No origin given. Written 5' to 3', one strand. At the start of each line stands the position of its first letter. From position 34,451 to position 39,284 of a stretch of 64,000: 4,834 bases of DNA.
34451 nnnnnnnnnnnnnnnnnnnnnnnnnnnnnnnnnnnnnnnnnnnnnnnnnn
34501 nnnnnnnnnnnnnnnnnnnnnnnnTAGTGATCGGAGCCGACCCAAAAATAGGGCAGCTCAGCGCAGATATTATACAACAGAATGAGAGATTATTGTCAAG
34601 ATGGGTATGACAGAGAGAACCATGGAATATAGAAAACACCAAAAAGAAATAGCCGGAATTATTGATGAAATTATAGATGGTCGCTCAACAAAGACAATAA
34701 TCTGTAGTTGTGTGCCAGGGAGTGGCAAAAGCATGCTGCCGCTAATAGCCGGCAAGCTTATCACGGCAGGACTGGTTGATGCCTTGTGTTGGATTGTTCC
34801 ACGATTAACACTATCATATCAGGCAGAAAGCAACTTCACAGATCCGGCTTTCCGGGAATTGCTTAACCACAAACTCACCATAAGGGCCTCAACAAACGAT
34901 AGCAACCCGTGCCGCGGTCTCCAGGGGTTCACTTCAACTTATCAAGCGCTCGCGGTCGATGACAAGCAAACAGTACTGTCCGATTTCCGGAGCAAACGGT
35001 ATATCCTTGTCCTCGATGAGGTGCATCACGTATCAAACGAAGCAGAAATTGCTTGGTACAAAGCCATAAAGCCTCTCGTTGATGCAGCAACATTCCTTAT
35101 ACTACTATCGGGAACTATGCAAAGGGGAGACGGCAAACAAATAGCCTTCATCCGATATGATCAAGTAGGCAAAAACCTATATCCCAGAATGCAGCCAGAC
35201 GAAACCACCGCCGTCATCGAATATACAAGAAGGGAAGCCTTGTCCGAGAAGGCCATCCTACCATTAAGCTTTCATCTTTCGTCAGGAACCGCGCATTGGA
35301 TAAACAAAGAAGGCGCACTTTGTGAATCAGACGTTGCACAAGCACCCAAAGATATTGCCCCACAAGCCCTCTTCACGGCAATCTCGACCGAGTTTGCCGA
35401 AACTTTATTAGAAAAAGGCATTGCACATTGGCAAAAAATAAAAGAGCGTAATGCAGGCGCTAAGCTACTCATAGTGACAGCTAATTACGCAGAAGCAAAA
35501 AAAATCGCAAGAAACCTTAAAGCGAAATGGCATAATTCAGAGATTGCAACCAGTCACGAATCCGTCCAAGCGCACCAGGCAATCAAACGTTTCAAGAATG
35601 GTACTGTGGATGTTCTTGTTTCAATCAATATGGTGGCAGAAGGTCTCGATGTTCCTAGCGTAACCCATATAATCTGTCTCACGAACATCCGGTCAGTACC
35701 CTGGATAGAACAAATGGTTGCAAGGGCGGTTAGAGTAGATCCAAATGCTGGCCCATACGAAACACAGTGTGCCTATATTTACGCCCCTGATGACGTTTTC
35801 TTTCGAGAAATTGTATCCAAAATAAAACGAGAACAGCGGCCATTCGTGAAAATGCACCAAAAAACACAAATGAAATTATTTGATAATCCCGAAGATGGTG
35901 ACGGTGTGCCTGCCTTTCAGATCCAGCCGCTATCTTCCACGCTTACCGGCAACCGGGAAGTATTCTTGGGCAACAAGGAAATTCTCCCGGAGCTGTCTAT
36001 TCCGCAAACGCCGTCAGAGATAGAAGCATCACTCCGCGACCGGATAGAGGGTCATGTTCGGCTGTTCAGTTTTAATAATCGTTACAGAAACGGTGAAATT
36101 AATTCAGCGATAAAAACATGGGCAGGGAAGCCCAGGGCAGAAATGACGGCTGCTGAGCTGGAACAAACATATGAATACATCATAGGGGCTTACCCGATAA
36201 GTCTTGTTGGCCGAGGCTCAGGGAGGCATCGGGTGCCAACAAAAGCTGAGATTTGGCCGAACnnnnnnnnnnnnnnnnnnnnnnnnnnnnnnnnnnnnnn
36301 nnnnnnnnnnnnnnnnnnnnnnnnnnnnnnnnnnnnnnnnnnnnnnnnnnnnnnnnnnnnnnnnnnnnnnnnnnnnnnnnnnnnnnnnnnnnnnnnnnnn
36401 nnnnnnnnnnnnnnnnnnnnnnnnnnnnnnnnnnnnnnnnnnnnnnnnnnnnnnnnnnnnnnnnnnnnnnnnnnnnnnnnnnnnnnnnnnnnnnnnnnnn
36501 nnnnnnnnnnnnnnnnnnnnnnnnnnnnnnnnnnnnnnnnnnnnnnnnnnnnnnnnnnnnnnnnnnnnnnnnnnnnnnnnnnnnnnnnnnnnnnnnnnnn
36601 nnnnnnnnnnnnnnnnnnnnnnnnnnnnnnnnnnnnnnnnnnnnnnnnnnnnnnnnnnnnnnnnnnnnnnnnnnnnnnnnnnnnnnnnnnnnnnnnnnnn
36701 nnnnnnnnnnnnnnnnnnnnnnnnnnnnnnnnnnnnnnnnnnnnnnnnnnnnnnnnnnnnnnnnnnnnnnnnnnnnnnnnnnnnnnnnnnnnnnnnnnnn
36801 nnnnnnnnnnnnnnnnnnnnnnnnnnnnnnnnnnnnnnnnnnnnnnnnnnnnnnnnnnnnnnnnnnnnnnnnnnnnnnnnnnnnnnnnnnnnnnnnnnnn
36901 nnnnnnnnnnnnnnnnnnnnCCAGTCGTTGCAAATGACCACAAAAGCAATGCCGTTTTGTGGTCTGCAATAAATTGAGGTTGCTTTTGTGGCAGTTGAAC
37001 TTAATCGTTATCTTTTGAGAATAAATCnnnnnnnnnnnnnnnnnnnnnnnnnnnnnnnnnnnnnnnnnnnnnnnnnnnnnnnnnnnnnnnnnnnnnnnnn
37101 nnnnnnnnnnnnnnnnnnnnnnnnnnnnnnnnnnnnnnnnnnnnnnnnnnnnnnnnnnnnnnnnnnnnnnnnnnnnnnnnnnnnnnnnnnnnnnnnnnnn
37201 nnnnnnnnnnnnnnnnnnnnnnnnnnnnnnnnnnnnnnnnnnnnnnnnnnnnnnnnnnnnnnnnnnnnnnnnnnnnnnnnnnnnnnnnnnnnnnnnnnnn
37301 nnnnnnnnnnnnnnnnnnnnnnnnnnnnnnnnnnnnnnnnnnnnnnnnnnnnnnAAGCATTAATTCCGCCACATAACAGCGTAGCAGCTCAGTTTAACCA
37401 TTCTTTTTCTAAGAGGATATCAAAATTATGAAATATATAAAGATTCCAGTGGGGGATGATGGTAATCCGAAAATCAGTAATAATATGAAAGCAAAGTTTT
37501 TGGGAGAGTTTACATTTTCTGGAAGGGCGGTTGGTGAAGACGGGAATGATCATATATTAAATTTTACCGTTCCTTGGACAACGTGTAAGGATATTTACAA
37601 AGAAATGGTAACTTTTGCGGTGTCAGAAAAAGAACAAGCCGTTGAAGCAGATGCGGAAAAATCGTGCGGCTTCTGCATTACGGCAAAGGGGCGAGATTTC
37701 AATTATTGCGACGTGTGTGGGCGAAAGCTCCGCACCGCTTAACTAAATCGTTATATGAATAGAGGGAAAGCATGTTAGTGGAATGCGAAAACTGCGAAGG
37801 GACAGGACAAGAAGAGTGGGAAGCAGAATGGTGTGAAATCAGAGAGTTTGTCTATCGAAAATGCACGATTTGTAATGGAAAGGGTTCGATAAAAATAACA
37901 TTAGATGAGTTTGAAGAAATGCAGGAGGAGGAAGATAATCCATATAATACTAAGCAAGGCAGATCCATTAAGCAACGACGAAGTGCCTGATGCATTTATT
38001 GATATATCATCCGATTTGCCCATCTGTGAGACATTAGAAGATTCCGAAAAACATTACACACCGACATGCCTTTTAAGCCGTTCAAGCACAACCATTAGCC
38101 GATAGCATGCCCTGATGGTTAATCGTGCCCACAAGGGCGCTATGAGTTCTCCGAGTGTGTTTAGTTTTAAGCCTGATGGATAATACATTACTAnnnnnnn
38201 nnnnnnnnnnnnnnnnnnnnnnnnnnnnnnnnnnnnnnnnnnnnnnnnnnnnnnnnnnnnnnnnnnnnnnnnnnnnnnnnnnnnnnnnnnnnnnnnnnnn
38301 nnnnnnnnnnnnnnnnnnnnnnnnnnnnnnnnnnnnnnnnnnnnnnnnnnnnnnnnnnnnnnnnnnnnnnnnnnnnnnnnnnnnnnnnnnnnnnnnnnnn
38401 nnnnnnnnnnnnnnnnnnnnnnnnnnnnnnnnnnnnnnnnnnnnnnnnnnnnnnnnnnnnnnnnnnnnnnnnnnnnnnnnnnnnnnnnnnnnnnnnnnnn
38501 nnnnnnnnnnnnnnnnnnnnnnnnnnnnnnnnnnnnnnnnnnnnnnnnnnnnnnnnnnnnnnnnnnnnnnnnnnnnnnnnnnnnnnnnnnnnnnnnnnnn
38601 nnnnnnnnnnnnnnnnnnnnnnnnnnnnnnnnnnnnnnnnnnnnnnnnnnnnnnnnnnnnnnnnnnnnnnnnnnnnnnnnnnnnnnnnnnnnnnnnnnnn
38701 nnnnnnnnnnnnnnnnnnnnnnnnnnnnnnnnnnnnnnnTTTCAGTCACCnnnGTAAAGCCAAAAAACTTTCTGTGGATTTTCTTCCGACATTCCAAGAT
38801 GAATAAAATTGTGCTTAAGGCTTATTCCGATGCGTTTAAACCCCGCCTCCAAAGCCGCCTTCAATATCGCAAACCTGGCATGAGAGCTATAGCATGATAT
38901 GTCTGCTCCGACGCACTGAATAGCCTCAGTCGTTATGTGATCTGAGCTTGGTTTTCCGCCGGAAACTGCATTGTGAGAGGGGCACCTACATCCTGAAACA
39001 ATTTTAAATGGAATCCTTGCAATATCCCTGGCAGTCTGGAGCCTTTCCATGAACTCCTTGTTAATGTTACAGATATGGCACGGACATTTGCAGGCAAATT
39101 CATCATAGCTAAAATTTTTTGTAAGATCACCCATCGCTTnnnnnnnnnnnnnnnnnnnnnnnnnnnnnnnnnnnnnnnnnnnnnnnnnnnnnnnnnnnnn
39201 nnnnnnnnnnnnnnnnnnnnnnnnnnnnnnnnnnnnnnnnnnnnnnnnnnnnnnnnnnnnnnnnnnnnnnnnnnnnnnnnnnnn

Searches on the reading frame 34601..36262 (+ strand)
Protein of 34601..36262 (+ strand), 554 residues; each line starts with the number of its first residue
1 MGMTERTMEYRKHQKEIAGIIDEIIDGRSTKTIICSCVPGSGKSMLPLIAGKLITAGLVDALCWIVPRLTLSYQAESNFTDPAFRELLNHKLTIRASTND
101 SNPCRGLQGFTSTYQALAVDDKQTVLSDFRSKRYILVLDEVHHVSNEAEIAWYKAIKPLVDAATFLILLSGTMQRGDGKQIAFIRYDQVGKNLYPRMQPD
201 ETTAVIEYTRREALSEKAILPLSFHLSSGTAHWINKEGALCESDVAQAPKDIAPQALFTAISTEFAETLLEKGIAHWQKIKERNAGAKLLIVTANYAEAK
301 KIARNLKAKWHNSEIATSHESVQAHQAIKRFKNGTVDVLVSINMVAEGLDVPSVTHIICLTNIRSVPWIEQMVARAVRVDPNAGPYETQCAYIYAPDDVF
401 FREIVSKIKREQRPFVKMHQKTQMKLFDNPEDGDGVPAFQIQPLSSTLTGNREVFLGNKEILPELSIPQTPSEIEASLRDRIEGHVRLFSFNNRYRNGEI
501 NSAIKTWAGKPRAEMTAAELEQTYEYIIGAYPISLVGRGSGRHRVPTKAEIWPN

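Call 20: search_protein_families(library=phrogs, proteins=[window:34601-36262:+], max_evalue=0.001)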
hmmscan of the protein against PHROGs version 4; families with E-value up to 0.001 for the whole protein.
window:34601-36262:+ (554 aa): 6 families
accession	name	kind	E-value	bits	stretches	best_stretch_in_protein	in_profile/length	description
phrog_16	-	DNA, RNA and nucleotide metabolism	1.2e-27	97.5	1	5-425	268-629/986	DNA helicase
phrog_62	-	DNA, RNA and nucleotide metabolism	4.9e-06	25.3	0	274-383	985-1101/1881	DNA helicase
phrog_2488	-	DNA, RNA and nucleotide metabolism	1.7e-05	24.8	0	278-351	419-491/579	DNA helicase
phrog_16694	-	unknown function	2.5e-05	23.4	0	320-383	600-664/1010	-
phrog_9690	-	DNA, RNA and nucleotide metabolism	8.9e-05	22.7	0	289-394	162-266/306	DNA helicase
phrog_27849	-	unknown function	0.00026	20.3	1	305-367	470-533/664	-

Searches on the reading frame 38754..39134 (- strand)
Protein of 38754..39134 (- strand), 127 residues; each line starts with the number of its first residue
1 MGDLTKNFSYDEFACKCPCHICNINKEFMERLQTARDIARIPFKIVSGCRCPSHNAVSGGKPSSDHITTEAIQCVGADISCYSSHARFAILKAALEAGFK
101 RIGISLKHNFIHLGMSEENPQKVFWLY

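Call 20: search_protein_families(library=phrogs, proteins=[window:38754-39134:-], max_evalue=0.001)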
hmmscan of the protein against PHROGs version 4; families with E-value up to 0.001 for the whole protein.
window:38754-39134:- (127 aa): 2 families
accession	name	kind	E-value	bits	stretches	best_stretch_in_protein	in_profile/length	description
phrog_894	-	lysis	3.4e-23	83.3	1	3-126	45-174/389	endolysin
phrog_17373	-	other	4.7e-13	50.3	1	7-115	21-122/224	peptidase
